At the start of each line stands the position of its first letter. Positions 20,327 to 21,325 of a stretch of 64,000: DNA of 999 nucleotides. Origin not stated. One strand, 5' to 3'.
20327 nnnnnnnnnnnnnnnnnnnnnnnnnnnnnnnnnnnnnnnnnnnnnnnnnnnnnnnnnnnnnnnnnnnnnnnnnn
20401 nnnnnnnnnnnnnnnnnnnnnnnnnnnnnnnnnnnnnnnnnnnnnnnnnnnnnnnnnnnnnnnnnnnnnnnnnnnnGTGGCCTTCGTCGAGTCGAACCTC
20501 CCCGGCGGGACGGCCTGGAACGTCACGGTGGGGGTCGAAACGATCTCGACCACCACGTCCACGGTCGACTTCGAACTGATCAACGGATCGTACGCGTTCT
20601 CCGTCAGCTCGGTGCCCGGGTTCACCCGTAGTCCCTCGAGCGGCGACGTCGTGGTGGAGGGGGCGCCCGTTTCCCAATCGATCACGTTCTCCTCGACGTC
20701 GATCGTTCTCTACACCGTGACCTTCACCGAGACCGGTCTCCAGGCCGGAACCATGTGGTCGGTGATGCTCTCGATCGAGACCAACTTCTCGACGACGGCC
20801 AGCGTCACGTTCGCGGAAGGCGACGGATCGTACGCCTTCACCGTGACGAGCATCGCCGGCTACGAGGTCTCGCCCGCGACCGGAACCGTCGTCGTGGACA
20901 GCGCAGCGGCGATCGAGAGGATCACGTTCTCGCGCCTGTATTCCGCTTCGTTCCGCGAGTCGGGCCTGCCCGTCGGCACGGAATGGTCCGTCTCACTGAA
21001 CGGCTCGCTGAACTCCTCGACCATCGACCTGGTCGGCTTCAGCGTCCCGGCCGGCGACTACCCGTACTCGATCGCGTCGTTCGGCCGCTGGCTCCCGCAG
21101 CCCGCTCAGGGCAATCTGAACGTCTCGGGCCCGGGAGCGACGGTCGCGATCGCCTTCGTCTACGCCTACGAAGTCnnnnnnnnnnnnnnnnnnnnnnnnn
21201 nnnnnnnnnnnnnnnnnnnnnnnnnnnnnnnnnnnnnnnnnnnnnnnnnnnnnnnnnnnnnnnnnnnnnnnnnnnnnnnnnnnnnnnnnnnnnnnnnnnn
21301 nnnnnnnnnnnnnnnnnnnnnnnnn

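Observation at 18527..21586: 1019-aa surface glycoprotein with eight novel ~95-aa '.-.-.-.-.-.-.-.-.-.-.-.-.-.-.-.' repeats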

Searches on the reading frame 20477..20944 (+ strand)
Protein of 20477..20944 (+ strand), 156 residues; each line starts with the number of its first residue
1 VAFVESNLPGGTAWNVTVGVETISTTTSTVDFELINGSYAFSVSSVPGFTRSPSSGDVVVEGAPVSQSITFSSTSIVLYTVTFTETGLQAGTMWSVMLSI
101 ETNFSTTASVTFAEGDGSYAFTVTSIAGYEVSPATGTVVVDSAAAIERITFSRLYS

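Call 18: search_solved_structures(query=A1, max_evalue=10)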
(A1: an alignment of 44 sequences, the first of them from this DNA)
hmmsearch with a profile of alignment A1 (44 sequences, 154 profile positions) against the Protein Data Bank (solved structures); distinct sequences matched with E-value up to 10: 0.

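Call 22: predict_structure(alignment_id=A1)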
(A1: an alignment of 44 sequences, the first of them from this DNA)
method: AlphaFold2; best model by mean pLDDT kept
length: 156 residues; sequences in the alignment: 44
mean_pLDDT: 96.7   pTM: 0.67
mean pLDDT of the five models: 96.7, 96.7, 96.5, 96.4, 96.0
residues with pLDDT >= 90: 148; 70-90: 8; 50-70: 0; < 50: 0
segments of 3 or more residues with pLDDT < 50: none
pLDDT, mean of each block of 10 residues (from residue 1): 98 97 98 98 94 98 98 90 98 97 98 96 97 98 97 92
secondary structure, 60 per line:
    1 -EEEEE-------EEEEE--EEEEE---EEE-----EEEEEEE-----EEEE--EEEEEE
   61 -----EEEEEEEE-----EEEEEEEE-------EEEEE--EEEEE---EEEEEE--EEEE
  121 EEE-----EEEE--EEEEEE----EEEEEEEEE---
elements in order: E2-6 E14-18 E21-25 E29-31 E37-43 E49-52 E55-60 E66-73 E79-86 E94-98 E101-105 E109-114 E117-123 E129-132 E135-140 E145-153

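Call 24: fold_search(model_id=the predicted structure, library=pdb)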
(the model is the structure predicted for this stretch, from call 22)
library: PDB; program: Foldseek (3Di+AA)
matches with E <= 10: 589; with E <= 0.001: 10
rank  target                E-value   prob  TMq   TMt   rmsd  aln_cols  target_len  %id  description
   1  10ps                  4.2e-06  1.00  0.43  0.15   9.0       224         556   15  Crystal structure of SdrD A2-A3-B1-B2 domains from Staphylococcus aureus JH1 (released 2026-02-11)
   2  4oq1                  2.0e-05  1.00  0.47  0.28   6.4       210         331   14  Structure of the Streptococcal ancillary pilin (released 2014-04-23)
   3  9c7u_B                2.8e-05  1.00  0.42  0.37   8.1       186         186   12  Structure of the human truncated BOS complex in GDN (released 2024-08-21)
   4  6fwv_A                4.1e-05  1.00  0.52  0.21   6.0       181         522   12  The Bacillus anthracis TIE protein (released 2018-08-08)
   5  7vcn_B                6.7e-05  1.00  0.34  0.15   9.1       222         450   11  Crystal Structure of PitA fragment from pilus islet-2 of Streptococcus oralis with Tb-Xo4 (released 2022-07-13)
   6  7vcr_B                6.7e-05  1.00  0.31  0.14  11.2       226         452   11  Crystal Structure of PitA fragment from pilus islet-2 of Streptococcus oralis (released 2022-06-01)
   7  7vcr_A                8.7e-05  0.99  0.29  0.13  12.7       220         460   13  Crystal Structure of PitA fragment from pilus islet-2 of Streptococcus oralis (released 2022-06-01)
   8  6vjb                  2.1e-04  1.00  0.45  0.08   9.1       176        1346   11  Crystal structure of a catalytically inactive CXC Chemokine-degrading protease SpyCEP from Streptococcus pyogenes (released 2020-04-15)
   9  5xya                  2.7e-04  1.00  0.40  0.07   9.7       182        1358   10  Crystal structure of a serine protease from Streptococcus species (released 2018-08-08)
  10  6n0a_B                9.0e-04  0.96  0.28  0.22  11.8       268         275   14  Structure of the major pilin protein (T-18.1) from Streptococcus pyogenes serotype MGAS8232 (released 2019-04-17)
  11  7pmw_A                1.1e-03  0.99  0.29  0.08  17.3       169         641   12  HsPepT1 bound to Ala-Phe in the outward facing occluded conformation (released 2021-10-20)
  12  7pmx_A                1.2e-03  0.99  0.29  0.08  17.1       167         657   12  HsPepT1 bound to Ala-Phe in the outward facing open conformation (released 2021-10-20)
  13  7edd                  1.3e-03  1.00  0.44  0.07   9.5       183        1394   11  Crystal structure of a serine protease from Streptococcus pyogenes (released 2021-05-12)
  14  4ecn                  1.4e-03  0.98  0.28  0.07  16.1       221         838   15  Crystal structure of a leucine-rich repeat protein (BT_0210) from Bacteroides thetaiotaomicron VPI-5482 at 2.80 A resolu (released 2012-05-23)
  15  6m7c                  1.5e-03  1.00  0.48  0.33   6.8       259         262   14  Crystal structure of C-terminal fragment of pilus adhesin SpaC from Lactobacillus rhamnosus GG (released 2020-07-29)
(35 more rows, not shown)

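Call 55: search_protein_families(library=pfam, alignment_id=A1, max_evalue=0.01)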
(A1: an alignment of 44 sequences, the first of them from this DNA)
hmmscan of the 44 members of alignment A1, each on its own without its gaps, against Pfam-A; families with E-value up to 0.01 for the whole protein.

A. member 1, seq(156 aa): 0 families

B. families by the number of members that match (of 44 scanned): 13 families
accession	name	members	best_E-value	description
PF19407.5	DUF5979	2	0.00088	Domain of unknown function (DUF5979)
PF24507.1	Ig_CFAP65_4th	1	0.00037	CFAP65, fourth Ig-like domain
PF02563.21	Poly_export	1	0.00091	Polysaccharide biosynthesis/export protein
PF22065.2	Cep192_D7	1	0.0023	Cep192 domain 7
PF23374.1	Fn3_arc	1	0.0024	Archaeal fibronectin-III type-like domain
PF22058.2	X25_BaPul_like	1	0.0029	Pullulanase X25 domain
PF16970.11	FimA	1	0.0046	Type-1 fimbrial protein, A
PF17893.6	Cas9_b_hairpin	1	0.0055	CRISPR-associated endonuclease Cas9 beta-hairpin domain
PF19403.5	SpaA_2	1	0.0055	Prealbumin-like fold domain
PF02806.24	Alpha-amylase_C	1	0.0057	Alpha amylase, C-terminal all-beta domain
PF11685.13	DUF3281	1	0.0059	Protein of unknown function (DUF3281)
PF16353.11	LacZ_4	1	0.0081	Beta-galactosidase, domain 4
PF00041.27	fn3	1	0.0083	Fibronectin type III domain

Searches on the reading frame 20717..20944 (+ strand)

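Call 9: search_protein_families(library=pfam, proteins=[window:20717-20944:+], max_evalue=10)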
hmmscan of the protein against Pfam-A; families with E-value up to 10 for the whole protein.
seq(76 aa): 1 family
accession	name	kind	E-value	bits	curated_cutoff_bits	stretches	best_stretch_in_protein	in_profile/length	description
PF14185.11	SpoIISB_antitox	-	0.16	12.4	27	1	43-57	26-40/57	Antitoxin SpoIISB, type II toxin-antitoxin system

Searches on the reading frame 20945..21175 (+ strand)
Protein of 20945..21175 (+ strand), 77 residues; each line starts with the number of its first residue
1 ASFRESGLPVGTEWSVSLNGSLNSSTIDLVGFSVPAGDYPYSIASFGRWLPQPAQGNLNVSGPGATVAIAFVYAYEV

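Call 9: search_protein_families(library=pfam, proteins=[window:20945-21175:+], max_evalue=10)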
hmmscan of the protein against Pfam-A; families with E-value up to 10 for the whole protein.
seq(77 aa): 1 family
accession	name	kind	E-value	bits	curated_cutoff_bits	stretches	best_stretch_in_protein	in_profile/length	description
PF22058.2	X25_BaPul_like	-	0.019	15.5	27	1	32-74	39-81/87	Pullulanase X25 domain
